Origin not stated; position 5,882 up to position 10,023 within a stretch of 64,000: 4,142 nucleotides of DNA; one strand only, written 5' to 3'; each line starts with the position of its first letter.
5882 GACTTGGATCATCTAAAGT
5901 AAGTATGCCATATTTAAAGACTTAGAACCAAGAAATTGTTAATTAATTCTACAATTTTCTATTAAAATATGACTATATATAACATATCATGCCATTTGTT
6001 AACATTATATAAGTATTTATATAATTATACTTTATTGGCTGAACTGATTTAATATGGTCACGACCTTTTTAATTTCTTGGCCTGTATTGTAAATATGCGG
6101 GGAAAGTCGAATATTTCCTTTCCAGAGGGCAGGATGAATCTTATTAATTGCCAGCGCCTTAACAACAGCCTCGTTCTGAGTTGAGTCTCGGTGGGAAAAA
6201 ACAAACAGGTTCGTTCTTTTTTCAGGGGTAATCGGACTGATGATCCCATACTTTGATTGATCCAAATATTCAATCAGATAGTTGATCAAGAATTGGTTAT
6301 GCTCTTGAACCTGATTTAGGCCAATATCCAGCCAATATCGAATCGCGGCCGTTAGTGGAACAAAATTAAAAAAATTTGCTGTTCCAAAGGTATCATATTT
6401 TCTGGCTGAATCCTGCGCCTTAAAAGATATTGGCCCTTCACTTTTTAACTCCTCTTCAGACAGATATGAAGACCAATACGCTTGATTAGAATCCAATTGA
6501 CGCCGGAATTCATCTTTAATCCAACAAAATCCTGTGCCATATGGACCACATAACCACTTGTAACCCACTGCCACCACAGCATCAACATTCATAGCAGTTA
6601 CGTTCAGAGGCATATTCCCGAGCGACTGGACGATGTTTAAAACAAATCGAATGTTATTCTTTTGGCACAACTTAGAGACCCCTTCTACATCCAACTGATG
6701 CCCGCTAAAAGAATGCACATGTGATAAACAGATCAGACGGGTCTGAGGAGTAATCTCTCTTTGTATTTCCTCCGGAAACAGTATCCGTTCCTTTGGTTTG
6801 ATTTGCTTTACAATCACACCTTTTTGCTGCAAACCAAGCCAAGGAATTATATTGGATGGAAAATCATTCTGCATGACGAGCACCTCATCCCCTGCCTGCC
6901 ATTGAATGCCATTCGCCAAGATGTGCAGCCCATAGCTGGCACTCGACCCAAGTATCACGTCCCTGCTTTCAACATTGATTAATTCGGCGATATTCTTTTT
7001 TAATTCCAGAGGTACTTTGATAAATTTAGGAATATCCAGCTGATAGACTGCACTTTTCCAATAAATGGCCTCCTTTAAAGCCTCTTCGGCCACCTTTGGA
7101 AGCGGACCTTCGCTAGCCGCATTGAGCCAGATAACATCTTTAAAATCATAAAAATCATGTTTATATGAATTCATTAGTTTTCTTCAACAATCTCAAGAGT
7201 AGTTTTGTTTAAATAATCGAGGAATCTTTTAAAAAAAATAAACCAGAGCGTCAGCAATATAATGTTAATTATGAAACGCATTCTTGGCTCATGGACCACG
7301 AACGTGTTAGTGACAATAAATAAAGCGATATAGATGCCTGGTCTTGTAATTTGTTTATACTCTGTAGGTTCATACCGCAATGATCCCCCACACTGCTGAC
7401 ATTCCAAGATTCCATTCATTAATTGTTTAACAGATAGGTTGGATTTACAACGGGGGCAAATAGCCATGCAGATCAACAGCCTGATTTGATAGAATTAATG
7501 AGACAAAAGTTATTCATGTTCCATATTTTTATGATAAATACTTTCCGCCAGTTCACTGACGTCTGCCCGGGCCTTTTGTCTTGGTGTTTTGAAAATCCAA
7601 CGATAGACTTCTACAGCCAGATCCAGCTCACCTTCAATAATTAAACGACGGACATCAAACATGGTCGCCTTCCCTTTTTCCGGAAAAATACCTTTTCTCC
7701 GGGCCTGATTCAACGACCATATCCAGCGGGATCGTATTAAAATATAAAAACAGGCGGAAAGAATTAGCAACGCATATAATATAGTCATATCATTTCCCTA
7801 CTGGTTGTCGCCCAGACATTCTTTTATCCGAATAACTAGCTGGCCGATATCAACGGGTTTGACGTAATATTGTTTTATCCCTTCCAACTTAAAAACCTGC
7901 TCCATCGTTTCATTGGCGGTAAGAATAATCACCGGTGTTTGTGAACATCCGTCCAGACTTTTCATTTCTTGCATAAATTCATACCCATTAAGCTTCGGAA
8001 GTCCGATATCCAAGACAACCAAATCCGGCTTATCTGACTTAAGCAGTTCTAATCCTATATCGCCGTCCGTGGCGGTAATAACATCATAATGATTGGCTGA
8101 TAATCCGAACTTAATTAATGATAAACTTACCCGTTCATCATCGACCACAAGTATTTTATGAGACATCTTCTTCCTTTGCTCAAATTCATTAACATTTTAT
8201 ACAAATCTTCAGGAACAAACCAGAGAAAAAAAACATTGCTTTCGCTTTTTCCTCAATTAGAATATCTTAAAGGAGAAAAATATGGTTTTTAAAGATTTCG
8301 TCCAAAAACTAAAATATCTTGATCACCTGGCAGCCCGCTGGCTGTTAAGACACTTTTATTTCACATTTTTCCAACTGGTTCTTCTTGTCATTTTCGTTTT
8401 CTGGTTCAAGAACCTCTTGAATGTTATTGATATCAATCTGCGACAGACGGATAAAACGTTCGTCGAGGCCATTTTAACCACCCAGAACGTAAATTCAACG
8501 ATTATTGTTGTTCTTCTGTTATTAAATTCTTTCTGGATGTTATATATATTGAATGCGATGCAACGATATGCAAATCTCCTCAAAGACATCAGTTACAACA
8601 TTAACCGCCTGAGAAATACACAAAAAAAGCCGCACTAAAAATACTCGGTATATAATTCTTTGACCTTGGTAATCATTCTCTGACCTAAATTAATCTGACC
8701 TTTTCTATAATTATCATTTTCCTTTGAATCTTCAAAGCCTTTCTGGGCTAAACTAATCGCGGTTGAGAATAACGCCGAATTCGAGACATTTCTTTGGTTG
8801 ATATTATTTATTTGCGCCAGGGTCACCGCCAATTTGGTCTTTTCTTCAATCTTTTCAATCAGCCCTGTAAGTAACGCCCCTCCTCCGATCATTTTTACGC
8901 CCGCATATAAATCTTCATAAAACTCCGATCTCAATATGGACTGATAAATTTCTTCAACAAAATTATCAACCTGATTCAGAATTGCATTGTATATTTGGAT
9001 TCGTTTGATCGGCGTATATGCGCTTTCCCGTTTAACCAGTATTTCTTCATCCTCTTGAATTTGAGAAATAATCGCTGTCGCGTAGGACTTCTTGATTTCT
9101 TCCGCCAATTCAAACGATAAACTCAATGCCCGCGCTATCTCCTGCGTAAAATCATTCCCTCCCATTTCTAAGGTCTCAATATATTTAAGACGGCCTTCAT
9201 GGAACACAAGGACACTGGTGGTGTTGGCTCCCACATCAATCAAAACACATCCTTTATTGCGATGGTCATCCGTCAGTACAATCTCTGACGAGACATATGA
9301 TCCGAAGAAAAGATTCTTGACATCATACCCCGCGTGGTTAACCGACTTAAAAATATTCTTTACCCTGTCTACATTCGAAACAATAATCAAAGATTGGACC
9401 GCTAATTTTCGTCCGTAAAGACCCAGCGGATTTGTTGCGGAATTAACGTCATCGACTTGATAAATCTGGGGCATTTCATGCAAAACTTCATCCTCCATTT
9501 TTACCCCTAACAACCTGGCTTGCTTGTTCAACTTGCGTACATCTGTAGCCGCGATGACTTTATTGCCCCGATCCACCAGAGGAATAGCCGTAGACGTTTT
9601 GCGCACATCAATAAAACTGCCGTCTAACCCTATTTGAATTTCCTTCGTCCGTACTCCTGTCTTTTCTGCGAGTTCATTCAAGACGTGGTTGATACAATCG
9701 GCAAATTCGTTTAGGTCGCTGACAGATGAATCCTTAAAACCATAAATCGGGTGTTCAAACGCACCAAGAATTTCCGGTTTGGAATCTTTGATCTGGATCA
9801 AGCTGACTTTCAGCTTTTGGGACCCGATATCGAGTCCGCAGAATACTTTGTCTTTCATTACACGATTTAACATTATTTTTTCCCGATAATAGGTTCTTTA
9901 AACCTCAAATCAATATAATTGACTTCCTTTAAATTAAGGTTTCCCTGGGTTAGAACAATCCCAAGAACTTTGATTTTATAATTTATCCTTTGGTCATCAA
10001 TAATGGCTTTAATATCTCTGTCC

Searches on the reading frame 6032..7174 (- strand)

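Call 72: search_protein_families(library=pfam, proteins=[window:6032-7174:-], max_evalue=0.00001)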
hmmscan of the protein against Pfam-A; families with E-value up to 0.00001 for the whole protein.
window:6032-7174:- (380 aa): 2 families
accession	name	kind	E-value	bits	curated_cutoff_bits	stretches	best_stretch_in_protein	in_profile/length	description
PF00266.25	Aminotran_5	-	5.5e-43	147.8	21.5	1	56-347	46-334/371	Aminotransferase class-V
PF01041.23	DegT_DnrJ_EryC1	-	1.2e-08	35.1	19.8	1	60-186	31-151/360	DegT/DnrJ/EryC1/StrS aminotransferase family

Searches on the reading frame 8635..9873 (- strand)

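Call 72: search_protein_families(library=pfam, proteins=[window:8635-9873:-], max_evalue=0.00001)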
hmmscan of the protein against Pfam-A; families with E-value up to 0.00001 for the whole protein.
window:8635-9873:- (412 aa): 4 families
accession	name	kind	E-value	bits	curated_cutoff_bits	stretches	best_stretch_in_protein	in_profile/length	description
PF14450.12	FtsA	-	2.2e-22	80.2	31.8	1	210-373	1-126/127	Cell division protein FtsA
PF11104.14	PilM_2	-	1.1e-14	54.6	27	1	117-355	81-307/340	Type IV pilus assembly protein PilM;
PF06723.19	MreB_Mbl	-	1.3e-12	47.6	27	1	205-354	143-305/327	MreB/Mbl protein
PF02491.25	SHS2_FTSA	-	2.2e-11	44.4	25.4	1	100-164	13-78/79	SHS2 domain inserted in FTSA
